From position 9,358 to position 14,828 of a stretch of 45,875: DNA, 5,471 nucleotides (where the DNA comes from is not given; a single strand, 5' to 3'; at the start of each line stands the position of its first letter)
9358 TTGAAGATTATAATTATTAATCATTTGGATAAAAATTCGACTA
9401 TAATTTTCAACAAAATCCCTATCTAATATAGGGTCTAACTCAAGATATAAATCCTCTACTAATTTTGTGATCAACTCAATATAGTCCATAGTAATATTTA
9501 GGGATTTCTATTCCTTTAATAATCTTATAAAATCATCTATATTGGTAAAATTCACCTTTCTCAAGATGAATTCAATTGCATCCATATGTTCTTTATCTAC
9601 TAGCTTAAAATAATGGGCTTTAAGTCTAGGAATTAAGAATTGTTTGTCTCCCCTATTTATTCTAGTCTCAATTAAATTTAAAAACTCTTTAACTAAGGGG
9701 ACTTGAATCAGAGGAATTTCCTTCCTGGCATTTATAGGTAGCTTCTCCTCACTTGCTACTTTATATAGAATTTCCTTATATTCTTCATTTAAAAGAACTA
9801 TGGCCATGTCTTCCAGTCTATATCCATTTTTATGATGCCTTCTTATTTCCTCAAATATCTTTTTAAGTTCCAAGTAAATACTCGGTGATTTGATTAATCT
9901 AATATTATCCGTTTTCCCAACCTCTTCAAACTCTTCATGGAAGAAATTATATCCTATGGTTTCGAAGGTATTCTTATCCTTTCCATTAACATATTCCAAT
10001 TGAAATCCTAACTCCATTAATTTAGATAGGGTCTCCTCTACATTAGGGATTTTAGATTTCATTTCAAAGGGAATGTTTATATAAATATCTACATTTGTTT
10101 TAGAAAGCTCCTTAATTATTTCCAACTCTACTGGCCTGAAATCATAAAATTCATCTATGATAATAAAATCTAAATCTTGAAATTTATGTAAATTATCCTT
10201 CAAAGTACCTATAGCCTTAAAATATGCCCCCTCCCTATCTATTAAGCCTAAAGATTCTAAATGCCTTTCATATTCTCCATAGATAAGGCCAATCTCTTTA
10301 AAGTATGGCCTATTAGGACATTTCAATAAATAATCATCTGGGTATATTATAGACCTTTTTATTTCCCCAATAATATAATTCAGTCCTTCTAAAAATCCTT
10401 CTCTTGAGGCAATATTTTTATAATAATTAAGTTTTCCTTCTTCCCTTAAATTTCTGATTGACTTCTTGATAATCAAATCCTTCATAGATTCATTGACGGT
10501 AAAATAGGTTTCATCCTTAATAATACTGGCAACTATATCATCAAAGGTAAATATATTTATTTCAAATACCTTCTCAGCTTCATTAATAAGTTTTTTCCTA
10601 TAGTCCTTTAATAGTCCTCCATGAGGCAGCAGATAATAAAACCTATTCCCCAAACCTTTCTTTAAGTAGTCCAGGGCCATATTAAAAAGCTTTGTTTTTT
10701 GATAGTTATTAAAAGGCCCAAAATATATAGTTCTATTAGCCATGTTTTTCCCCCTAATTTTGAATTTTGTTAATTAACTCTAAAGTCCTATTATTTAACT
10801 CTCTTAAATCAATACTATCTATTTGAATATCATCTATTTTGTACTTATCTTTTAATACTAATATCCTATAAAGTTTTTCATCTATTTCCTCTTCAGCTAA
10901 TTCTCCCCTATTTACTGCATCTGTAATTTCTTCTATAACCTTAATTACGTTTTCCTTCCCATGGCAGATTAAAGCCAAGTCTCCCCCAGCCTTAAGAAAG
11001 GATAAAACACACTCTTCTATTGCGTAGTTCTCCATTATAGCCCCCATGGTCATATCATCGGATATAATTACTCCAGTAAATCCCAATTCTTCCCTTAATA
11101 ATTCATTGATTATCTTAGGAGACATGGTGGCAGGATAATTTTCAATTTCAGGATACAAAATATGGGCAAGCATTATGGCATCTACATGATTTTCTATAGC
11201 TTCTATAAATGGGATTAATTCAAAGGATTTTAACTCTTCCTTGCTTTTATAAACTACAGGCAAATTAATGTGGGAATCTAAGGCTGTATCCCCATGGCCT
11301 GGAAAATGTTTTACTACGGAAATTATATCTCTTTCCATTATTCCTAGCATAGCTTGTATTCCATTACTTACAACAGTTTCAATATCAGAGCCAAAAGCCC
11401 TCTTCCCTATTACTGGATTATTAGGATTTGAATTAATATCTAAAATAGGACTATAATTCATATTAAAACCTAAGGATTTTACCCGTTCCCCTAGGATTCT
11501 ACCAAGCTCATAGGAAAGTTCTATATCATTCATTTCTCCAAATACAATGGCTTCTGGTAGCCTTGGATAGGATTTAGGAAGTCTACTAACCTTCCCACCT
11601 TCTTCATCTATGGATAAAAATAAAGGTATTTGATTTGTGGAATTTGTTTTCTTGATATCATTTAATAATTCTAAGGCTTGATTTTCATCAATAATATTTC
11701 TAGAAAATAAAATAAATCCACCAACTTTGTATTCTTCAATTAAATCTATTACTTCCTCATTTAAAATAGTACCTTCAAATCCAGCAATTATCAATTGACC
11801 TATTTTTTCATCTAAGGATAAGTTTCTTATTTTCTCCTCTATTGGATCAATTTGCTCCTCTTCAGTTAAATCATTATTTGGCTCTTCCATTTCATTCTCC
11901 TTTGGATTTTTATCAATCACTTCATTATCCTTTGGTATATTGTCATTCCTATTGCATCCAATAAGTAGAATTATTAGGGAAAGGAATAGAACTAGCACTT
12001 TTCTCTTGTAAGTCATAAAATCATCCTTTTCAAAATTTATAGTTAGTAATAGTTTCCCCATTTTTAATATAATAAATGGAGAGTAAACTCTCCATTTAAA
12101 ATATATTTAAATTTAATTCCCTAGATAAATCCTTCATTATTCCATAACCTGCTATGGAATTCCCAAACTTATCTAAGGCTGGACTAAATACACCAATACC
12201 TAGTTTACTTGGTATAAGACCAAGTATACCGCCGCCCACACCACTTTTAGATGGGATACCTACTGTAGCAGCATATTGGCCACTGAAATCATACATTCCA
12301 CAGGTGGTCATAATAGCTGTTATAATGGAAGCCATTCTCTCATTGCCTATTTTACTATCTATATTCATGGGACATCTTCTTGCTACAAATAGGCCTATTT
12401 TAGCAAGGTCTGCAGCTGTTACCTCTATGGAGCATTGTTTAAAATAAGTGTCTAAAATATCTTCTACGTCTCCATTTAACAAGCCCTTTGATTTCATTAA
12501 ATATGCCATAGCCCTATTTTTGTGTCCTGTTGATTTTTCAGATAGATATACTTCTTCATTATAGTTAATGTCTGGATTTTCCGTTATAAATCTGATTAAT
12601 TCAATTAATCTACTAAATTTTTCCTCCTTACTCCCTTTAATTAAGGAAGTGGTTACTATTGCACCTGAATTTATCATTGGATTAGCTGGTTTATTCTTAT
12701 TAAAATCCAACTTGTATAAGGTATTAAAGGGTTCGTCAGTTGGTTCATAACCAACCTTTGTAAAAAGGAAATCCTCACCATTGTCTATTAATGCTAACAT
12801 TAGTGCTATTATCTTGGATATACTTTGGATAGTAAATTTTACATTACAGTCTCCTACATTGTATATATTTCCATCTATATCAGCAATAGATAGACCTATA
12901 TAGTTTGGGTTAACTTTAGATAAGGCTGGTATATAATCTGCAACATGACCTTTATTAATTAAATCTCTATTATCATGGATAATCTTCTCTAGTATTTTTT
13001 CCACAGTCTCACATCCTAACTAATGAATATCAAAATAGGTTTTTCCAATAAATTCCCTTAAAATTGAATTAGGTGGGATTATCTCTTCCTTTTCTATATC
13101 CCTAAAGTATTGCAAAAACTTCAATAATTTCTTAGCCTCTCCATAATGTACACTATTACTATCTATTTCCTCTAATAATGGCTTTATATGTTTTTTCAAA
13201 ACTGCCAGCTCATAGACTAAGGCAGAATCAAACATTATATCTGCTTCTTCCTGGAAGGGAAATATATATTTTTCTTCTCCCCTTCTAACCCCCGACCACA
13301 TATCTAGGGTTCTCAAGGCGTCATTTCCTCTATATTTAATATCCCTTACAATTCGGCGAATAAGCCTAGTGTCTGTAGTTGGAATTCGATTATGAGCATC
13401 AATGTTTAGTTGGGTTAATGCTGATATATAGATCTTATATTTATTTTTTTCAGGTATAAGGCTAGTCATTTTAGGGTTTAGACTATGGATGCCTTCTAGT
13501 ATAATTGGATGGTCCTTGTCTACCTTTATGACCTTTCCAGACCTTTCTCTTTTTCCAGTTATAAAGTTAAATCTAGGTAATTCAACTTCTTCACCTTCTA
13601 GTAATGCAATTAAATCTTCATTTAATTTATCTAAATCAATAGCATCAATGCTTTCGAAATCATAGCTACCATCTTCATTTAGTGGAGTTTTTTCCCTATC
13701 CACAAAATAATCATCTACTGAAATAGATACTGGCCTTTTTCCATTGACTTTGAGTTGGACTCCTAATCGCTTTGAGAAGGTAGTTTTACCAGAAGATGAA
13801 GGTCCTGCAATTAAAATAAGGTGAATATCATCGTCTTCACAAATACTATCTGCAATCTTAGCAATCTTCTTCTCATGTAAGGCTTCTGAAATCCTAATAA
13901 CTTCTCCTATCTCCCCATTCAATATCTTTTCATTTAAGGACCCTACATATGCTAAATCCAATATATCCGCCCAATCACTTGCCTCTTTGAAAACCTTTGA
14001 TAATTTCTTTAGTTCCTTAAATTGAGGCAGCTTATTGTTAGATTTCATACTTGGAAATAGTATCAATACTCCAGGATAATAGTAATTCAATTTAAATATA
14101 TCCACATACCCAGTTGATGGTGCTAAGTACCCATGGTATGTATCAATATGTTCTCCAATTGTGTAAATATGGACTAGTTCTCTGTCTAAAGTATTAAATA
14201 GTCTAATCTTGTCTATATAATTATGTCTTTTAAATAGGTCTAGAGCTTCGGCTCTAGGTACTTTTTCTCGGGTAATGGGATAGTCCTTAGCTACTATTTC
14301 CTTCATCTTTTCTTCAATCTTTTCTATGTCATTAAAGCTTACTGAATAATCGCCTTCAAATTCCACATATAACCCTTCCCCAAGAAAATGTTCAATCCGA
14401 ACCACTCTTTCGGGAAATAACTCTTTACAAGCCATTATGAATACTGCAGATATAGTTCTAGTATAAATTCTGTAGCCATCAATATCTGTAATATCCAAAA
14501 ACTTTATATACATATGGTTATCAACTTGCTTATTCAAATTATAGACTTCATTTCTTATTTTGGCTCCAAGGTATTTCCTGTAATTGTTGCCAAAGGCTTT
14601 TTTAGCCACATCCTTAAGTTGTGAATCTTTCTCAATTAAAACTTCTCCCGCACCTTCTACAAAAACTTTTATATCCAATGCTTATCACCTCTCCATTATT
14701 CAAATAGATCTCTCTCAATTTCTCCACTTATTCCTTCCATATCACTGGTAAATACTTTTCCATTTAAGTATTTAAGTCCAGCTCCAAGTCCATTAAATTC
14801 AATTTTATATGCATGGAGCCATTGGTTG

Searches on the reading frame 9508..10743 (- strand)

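Call 70: search_protein_families(library=pfam, proteins=[window:9508-10743:-], max_evalue=0.00001)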
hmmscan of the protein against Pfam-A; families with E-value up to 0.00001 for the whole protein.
window:9508-10743:- (411 aa): 2 families
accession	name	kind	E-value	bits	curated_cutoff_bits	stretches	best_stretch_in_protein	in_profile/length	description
PF21445.3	ADDB_N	-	2.6e-13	50.3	26.6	1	54-231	49-238/290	ADDB, N-terminal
PF00580.27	UvrD-helicase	-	2.2e-08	34.6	23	0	57-218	73-240/271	UvrD/REP helicase N-terminal domain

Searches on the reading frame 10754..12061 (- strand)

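Call 70: search_protein_families(library=pfam, proteins=[window:10754-12061:-], max_evalue=0.00001)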
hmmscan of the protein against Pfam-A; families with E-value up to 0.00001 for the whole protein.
window:10754-12061:- (435 aa): 1 family
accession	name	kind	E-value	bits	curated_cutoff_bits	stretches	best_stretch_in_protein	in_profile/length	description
PF00933.27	Glyco_hydro_3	-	6e-86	289.2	27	1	83-402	2-315/316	Glycosyl hydrolase family 3 N terminal domain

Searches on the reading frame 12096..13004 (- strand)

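Call 70: search_protein_families(library=pfam, proteins=[window:12096-13004:-], max_evalue=0.00001)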
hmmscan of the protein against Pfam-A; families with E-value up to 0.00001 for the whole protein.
window:12096-13004:- (302 aa): 1 family
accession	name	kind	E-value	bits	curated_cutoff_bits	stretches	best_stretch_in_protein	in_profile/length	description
PF04960.20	Glutaminase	-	4.4e-112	374.4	27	1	19-302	1-286/286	Glutaminase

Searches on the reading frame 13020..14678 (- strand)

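Call 70: search_protein_families(library=pfam, proteins=[window:13020-14678:-], max_evalue=0.00001)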
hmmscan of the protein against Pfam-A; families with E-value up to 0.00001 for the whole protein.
window:13020-14678:- (552 aa): 1 family
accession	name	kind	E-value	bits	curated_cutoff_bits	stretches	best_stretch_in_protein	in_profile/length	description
PF00485.24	PRK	-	2.6e-20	73.5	22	1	288-485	2-189/196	Phosphoribulokinase / Uridine kinase family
